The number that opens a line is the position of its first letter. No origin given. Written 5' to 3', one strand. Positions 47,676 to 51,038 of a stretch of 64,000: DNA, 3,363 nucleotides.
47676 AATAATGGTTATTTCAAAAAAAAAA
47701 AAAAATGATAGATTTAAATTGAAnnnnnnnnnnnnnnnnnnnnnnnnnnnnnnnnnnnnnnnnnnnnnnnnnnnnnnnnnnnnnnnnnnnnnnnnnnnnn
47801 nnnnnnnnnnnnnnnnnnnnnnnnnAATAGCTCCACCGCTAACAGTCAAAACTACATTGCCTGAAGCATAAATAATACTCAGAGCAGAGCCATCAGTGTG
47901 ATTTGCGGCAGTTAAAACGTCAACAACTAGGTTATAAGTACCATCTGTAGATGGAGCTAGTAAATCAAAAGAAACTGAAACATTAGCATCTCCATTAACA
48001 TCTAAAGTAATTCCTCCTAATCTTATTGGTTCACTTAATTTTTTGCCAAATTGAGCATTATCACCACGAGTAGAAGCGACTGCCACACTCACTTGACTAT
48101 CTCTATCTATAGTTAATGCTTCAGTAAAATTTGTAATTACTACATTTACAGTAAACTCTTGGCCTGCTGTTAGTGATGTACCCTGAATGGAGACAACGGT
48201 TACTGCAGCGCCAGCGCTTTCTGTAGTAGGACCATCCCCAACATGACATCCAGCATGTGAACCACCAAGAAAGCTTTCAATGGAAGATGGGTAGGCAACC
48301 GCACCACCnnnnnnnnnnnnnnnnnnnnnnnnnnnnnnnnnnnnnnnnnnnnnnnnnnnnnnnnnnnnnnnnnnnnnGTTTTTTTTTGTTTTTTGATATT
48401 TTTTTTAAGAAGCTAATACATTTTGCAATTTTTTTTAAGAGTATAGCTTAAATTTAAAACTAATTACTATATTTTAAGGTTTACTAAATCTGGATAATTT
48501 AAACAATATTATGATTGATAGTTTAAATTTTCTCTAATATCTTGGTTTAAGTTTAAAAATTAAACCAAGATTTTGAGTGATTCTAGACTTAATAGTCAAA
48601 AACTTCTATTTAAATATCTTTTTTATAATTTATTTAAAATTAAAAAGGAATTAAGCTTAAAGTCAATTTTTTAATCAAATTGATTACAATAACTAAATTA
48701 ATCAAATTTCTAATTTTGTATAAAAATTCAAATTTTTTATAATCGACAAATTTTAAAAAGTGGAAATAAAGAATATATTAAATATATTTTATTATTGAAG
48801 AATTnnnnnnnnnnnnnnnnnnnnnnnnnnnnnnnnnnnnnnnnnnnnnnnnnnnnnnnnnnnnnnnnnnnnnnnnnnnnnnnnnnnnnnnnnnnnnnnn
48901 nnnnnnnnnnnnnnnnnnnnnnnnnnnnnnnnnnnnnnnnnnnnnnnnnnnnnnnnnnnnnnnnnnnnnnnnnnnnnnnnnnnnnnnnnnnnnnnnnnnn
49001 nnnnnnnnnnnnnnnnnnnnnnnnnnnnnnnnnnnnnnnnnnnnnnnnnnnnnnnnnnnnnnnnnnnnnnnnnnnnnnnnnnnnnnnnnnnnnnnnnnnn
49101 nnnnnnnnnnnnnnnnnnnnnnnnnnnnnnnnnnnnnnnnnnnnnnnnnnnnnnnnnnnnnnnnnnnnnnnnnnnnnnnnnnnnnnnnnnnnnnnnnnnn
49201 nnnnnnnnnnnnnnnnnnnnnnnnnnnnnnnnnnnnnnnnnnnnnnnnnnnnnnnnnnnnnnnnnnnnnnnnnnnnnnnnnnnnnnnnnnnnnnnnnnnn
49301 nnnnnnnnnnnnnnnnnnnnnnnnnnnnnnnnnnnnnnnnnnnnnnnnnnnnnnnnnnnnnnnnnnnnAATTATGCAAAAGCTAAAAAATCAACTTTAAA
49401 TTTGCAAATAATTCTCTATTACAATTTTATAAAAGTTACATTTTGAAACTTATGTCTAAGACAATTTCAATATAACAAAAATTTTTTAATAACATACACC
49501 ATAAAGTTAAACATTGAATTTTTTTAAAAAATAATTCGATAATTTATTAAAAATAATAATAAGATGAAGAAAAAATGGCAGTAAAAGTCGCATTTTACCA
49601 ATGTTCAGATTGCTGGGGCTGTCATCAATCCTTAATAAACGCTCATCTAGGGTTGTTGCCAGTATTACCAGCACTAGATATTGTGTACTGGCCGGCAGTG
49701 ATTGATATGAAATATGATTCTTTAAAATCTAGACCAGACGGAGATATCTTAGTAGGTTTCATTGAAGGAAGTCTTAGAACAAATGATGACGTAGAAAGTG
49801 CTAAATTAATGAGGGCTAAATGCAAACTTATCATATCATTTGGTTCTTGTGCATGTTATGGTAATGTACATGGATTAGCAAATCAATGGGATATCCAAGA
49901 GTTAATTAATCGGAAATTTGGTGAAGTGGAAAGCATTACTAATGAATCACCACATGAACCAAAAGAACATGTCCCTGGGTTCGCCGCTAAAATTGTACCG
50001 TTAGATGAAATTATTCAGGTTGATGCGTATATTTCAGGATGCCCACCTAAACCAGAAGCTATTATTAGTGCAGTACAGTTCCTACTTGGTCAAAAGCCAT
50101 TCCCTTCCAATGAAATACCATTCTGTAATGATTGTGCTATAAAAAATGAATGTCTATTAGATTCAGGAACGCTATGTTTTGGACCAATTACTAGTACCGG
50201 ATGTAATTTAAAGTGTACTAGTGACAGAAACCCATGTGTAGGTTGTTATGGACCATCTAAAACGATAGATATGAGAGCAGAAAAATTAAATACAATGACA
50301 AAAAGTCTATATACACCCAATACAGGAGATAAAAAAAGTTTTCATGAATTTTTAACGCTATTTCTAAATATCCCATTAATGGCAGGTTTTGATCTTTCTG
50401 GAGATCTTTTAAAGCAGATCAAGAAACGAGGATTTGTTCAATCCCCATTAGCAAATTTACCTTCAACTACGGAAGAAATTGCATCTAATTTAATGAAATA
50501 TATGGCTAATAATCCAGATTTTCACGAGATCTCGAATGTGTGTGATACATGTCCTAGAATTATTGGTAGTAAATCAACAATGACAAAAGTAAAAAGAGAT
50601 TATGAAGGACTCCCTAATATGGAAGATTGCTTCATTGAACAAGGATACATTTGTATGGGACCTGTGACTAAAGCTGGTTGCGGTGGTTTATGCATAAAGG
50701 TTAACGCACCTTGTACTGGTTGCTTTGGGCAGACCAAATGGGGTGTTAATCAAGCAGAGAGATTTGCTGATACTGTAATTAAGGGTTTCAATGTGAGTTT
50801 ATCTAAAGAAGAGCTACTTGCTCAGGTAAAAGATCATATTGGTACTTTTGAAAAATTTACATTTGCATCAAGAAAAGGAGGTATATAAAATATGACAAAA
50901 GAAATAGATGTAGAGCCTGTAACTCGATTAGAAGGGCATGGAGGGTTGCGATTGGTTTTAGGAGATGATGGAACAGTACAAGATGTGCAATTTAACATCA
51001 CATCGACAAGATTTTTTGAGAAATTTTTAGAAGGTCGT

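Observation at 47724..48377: Smallest member defines a new ~150-aa exported domain (AYPS..F-x-G-x-SH-x2-CH .. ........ .. FDLLAP..Y-x-L) with a PGF-CTERM-like anchor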

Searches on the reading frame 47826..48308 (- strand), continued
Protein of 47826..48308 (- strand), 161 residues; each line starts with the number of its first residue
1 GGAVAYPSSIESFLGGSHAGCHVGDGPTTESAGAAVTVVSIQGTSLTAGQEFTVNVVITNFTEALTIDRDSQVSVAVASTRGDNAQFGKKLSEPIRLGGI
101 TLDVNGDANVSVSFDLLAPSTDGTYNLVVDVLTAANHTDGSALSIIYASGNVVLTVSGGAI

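Call 50: search_solved_structures(query=A3, max_evalue=1)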
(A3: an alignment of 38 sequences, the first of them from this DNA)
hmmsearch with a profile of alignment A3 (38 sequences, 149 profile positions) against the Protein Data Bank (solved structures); distinct sequences matched with E-value up to 1: 26.
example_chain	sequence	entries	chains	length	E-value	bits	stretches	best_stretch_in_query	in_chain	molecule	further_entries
3dos_B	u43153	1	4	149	0.00064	22.5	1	56-99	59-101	F1 capsule antigen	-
1z9s_B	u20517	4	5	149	0.00071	22.3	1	56-99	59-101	F1 capsule antigen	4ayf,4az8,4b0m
3dsn_B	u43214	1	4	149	0.00071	22.3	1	56-99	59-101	F1 capsule antigen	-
1p5u_C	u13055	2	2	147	0.00071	22.3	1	56-99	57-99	F1 capsule antigen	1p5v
1p5u_B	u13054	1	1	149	0.00073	22.3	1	56-99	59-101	F1 capsule antigen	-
3dpb_B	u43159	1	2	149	0.001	21.8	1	56-99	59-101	F1 capsule antigen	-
2c26_A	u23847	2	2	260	0.005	19.6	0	51-99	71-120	ENDOGLUCANASE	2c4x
3cmu_A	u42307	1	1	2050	0.0096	18.7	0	100-139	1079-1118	Protein recA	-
8q93_C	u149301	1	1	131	0.022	17.5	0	33-61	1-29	Nanobody Re30H02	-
9yz8_B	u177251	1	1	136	0.054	16.2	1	35-147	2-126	VHH MOD203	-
7qvk_BBB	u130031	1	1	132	0.065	16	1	35-146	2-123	NM-02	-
21tv_A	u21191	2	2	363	0.18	14.5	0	32-61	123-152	Ozoralizumab (OZR) | anti-TNF-alpha nanobodies, TNF30, derived from Ozoralizumab (OZR)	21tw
2ap2_A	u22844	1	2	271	0.21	14.3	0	31-105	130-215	SINGLE CHAIN FV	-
8tvh_G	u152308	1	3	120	0.34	13.6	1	35-109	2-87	4G5 heavy chain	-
3aaz_A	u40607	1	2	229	0.46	13.2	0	36-148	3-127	Humanized recombinant Fab fragment of a murine; antibody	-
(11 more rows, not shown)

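Call 73: find_encoding_contigs(protein=P0166, flank=10000, max_places=1)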
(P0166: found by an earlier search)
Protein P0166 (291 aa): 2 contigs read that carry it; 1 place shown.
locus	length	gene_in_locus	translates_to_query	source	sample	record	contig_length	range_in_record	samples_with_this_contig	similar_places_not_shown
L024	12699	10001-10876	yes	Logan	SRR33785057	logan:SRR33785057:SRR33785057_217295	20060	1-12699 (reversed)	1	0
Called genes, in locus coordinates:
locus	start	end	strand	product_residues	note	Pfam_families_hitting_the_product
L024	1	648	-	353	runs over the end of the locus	PF13237:Fer4_10 (faint), PF12797:Fer4_2 (faint), PF00037:Fer4 (weak), PF12837:Fer4_6 (faint), PF14697:Fer4_21 (weak), PF13187:Fer4_9 (weak), PF00037:Fer4 (weak), PF12838:Fer4_7 (weak)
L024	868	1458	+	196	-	PF00440:TetR_N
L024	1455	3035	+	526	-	PF01266:DAO (faint), PF01593:Amino_oxidase, PF13450:NAD_binding_8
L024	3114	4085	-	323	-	-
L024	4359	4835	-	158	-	PF13183:Fer4_8 (faint), PF13534:Fer4_17 (faint), PF13187:Fer4_9 (faint), PF12837:Fer4_6 (faint), PF13237:Fer4_10 (faint), PF22117:Fer4_Nqo3 (faint), PF00037:Fer4 (faint), PF12838:Fer4_7 (weak), +2 more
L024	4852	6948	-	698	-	PF07992:Pyr_redox_2, PF13237:Fer4_10 (faint), PF14697:Fer4_21 (weak), PF12838:Fer4_7, PF13187:Fer4_9 (weak), PF00037:Fer4 (weak), PF12837:Fer4_6 (weak), PF02662:FlpD, +1 more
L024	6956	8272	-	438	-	PF00890:FAD_binding_2 (weak), PF01266:DAO, PF03486:HI0933_like (weak), PF07992:Pyr_redox_2 (weak), PF12831:FAD_oxidored, PF13450:NAD_binding_8, PF12838:Fer4_7 (weak), PF00037:Fer4 (weak), +7 more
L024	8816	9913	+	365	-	PF01368:DHH (weak)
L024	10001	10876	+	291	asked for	-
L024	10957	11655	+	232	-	PF01578:Cytochrom_C_asm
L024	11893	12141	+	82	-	PF03100:CcmE (faint)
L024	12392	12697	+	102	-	?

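Call 74: find_encoding_contigs(protein=P0112, flank=10000, max_places=1)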
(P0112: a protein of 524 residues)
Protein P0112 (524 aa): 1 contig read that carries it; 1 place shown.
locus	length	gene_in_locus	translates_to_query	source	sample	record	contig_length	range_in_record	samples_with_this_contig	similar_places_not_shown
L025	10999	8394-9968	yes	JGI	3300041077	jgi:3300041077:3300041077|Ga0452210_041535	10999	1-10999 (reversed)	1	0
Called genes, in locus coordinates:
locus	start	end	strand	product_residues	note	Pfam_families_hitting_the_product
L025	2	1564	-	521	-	?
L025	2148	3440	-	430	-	PF07690:MFS_1, PF13347:MFS_2 (weak)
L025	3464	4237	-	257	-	PF21948:LplA-B_cat, PF03099:BPL_LplA_LipB (weak)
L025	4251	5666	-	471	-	PF04143:Sulf_transp, PF01206:TusA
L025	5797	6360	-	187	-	PF13412:HTH_24 (faint), PF24266:HTH_HVO_0163_N (faint)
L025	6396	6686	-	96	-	PF24283:DUF7471 (weak), PF19447:DUF5985 (weak)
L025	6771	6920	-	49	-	-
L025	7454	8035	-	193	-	PF00578:AhpC-TSA, PF08534:Redoxin, PF02630:SCO1-SenC (weak), PF00085:Thioredoxin (faint), PF13098:Thioredoxin_2 (weak)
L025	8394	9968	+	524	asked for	PF17957:Big_7 (weak)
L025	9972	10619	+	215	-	-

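Call 75: find_encoding_contigs(protein=P0040, flank=10000, max_places=1)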
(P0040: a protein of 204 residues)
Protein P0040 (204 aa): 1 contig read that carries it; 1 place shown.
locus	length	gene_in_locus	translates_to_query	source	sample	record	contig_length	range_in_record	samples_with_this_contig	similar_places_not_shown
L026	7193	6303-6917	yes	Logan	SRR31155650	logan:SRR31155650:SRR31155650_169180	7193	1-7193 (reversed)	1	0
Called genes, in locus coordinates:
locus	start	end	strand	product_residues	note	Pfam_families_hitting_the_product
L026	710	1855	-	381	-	PF13237:Fer4_10 (weak), PF14697:Fer4_21 (weak), PF04422:FrhB_FdhB_N, PF04432:FrhB_FdhB_C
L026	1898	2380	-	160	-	PF13484:Fer4_16 (faint), PF13187:Fer4_9 (faint), PF12838:Fer4_7 (faint), PF00037:Fer4 (faint), PF12837:Fer4_6 (faint), PF13237:Fer4_10 (faint), PF14697:Fer4_21 (faint)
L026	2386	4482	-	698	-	PF07992:Pyr_redox_2, PF00037:Fer4 (weak), PF12837:Fer4_6 (weak), PF13237:Fer4_10 (weak), PF14697:Fer4_21, PF12838:Fer4_7, PF13187:Fer4_9 (weak), PF02662:FlpD, +3 more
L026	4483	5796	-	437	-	PF00070:Pyr_redox (faint), PF00890:FAD_binding_2 (weak), PF01266:DAO (weak), PF07992:Pyr_redox_2 (faint), PF12831:FAD_oxidored (weak), PF13450:NAD_binding_8 (weak), PF00037:Fer4 (faint), PF13187:Fer4_9 (weak), +1 more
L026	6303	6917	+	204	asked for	-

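Call 77: search_protein_families(library=ncbifam, proteins=[P0010, P0013, P0015, P0021, P0028, P0032, P0036, P0040, P0044, P0053], max_evalue=0.001)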
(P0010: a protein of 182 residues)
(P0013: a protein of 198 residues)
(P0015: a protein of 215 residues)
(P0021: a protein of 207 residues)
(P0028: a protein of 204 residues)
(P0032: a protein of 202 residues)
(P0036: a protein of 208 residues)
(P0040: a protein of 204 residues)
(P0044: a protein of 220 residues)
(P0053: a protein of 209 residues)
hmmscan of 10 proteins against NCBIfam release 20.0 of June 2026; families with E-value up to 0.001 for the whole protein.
P0010 (182 aa): 1 family
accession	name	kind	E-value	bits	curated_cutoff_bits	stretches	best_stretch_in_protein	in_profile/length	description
NF041895.1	choice_anch_V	domain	0.00015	21.8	42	1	17-134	27-144/150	choice-of-anchor V domain-containing protein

P0013 (198 aa): 0 families

P0015 (215 aa): 1 family
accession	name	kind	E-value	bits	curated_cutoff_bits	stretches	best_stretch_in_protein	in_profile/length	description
NF041895.1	choice_anch_V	domain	4.1e-06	26.9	42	1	18-151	3-138/150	choice-of-anchor V domain-containing protein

P0021 (207 aa): 0 families

P0028 (204 aa): 1 family
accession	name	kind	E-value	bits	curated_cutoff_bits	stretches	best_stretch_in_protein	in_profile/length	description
NF041895.1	choice_anch_V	domain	5.1e-10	39.6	42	1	32-154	22-136/150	choice-of-anchor V domain-containing protein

P0032 (202 aa): 0 families

P0036 (208 aa): 0 families

P0040 (204 aa): 1 family
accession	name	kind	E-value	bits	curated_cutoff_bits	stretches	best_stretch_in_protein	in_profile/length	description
NF041895.1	choice_anch_V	domain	4.8e-06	26.7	42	1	33-148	16-131/150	choice-of-anchor V domain-containing protein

P0044 (220 aa): 0 families

P0053 (209 aa): 0 families

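Call 80: list_cluster_members(proteins=[P0006, P0007, P0009, P0016, P0023, P0026, P0041, P0037, P0064, P0011])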
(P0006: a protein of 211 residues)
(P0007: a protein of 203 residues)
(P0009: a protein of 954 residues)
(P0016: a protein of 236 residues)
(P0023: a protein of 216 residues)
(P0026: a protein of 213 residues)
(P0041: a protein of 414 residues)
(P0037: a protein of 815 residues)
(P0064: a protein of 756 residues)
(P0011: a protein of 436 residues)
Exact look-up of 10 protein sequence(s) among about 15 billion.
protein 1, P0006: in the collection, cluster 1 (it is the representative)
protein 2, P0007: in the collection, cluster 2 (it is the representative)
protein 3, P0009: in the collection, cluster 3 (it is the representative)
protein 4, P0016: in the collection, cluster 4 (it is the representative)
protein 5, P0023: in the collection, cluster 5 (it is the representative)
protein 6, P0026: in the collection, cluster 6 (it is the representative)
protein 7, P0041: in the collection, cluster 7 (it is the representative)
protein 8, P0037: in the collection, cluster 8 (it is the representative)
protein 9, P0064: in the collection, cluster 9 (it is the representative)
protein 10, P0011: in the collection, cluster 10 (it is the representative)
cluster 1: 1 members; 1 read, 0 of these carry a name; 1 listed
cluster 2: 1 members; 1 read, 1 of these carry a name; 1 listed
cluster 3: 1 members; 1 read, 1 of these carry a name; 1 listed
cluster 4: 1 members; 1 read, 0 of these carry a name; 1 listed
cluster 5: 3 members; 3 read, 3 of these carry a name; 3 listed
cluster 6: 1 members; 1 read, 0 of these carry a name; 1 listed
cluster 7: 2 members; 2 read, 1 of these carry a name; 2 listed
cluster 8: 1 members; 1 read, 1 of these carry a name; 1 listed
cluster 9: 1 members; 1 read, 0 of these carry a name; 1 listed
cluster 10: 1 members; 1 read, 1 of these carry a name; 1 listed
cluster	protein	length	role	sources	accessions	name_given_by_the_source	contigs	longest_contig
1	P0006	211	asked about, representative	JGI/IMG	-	-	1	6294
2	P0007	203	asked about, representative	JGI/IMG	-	hypothetical protein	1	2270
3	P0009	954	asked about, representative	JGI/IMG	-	hypothetical protein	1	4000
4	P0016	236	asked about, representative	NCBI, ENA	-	-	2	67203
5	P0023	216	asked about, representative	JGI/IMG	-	hypothetical protein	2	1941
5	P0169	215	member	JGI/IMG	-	hypothetical protein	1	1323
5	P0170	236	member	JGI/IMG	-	hypothetical protein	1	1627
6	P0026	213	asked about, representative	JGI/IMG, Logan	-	-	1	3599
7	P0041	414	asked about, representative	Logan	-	-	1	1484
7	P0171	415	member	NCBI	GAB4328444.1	MAG: hypothetical protein Kow0069_35670 [Promethearchaeota archaeon]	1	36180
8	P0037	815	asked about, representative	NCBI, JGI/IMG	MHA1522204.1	MAG: (Fe-S)-binding protein [Promethearchaeota archaeon]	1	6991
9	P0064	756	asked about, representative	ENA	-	-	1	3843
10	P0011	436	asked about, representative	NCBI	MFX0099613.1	MAG: (Fe-S)-binding protein, partial [Candidatus Hodarchaeota archaeon]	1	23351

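Call 81: search_protein_families(library=pfam, proteins=[P0037, P0011, P0012, P0018, P0041, P0082, P0050, P0064, P0019, P0089], max_evalue=0.001)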
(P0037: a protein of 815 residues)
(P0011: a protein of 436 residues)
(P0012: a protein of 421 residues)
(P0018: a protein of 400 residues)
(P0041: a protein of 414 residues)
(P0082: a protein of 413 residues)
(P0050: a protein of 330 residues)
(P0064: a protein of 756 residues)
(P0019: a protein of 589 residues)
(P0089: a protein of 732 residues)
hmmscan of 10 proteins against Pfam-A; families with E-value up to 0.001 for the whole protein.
P0037 (815 aa): 4 families
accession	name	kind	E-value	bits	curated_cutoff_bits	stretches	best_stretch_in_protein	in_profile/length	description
PF02754.22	CCG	-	3.5e-28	98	20.6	2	703-788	1-82/85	Cysteine-rich domain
PF13183.11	Fer4_8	-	6.2e-10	39.9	27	1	431-496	3-66/68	4Fe-4S dicluster domain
PF13534.11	Fer4_17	-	1.7e-06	28.9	22.2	1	432-496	1-58/61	4Fe-4S dicluster domain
PF17957.7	Big_7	-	4.9e-05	24.3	24.1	0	192-252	12-69/70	Bacterial Ig domain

P0011 (436 aa): 4 families
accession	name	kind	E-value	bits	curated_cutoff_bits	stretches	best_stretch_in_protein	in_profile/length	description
PF13183.11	Fer4_8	-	5.3e-10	40.1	27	1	240-306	2-66/68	4Fe-4S dicluster domain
PF02754.22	CCG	-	7.7e-08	32.8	20.6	1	375-432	1-58/85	Cysteine-rich domain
PF13534.11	Fer4_17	-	3e-07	31.3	22.2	1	242-306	1-58/61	4Fe-4S dicluster domain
PF13237.11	Fer4_10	-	0.0007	19.9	25.5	0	241-305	7-53/53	4Fe-4S dicluster domain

P0012 (421 aa): 0 families

P0018 (400 aa): 1 family
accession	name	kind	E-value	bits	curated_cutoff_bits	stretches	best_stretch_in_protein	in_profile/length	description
PF17957.7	Big_7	-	0.00035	21.6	24.1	0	280-334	10-63/70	Bacterial Ig domain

P0041 (414 aa): 3 families
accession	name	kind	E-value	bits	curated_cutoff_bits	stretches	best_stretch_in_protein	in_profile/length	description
PF13584.12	BatD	-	1.4e-05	26.1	24.1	0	276-335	3-69/92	BatD DUF11 like domain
PF00630.25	Filamin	-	3.1e-05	25.2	26.9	0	187-245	16-80/93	Filamin/ABP280 repeat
PF17957.7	Big_7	-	5.3e-05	24.2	24.1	0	279-331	12-60/70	Bacterial Ig domain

P0082 (413 aa): 3 families
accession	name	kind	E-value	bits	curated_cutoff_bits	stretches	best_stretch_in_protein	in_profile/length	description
PF18911.6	PKD_4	-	9.8e-30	102.9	27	2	287-369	4-84/85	PKD domain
PF00801.26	PKD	-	4.3e-21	75.1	23.5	2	298-359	11-72/80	PKD domain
PF13927.12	Ig_3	-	7.9e-06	26.7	30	0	199-258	6-62/78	Immunoglobulin domain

P0050 (330 aa): 2 families
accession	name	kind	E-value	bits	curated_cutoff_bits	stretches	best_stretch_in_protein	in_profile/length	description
PF05147.19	LANC_like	-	7.4e-07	28.5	23.2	0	271-314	156-199/350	Lanthionine synthetase C-like protein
PF14524.12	Wzt_C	-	5e-05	23.8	30.4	1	115-171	72-130/143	Wzt C-terminal domain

P0064 (756 aa): 3 families
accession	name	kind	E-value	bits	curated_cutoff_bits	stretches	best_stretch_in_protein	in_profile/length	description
PF05147.19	LANC_like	-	7.7e-16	58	23.2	1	282-513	7-210/350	Lanthionine synthetase C-like protein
PF03663.20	Glyco_hydro_76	-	6.7e-07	29.6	25.9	0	231-318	106-188/366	Glycosyl hydrolase family 76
PF07944.18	Beta-AFase-like_GH127_cat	-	0.00021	20.8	24.9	0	279-314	170-205/376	Beta-L-arabinofuranosidase, GH127 catalytic domain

P0019 (589 aa): 4 families
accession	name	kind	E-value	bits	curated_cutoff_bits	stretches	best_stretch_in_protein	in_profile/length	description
PF13754.12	Big_3_4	-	1.5e-07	31.7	27.3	0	320-378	5-62/106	Domain of unknown function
PF19077.6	Big_13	-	0.00011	23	27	0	492-563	30-102/102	Bacterial Ig-like domain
PF17957.7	Big_7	-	0.00022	22.2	24.1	0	207-263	15-68/70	Bacterial Ig domain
PF15418.12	DUF4625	-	0.00092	19.9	27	0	348-374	104-130/131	Domain of unknown function (DUF4625)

P0089 (732 aa): 5 families
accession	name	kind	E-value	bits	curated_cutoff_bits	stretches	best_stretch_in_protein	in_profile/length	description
PF05147.19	LANC_like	-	4.4e-31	108.2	23.2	2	345-586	112-337/350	Lanthionine synthetase C-like protein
PF06662.19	C5-epim_C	-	7.8e-11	42.2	23.3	0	499-557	18-72/188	D-glucuronyl C5-epimerase C-terminus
PF03663.20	Glyco_hydro_76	-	5.4e-10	39.7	25.9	0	402-511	97-213/366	Glycosyl hydrolase family 76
PF07944.18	Beta-AFase-like_GH127_cat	-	3.2e-08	33.4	24.9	0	218-296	134-202/376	Beta-L-arabinofuranosidase, GH127 catalytic domain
PF07470.19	Glyco_hydro_88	-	7.3e-08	32.2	26.6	0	209-316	31-121/352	Glycosyl Hydrolase Family 88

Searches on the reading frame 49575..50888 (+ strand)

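Call 52: search_protein_families(library=pfam, proteins=[window:49575-50888:+], max_evalue=0.001)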
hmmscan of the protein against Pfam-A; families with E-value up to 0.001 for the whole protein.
window:49575-50888:+ (437 aa): 1 family
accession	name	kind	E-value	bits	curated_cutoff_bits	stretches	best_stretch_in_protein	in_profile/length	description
PF01058.29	Oxidored_q6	-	1e-22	80.7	27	1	13-167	1-125/128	NADH ubiquinone oxidoreductase, 20 Kd subunit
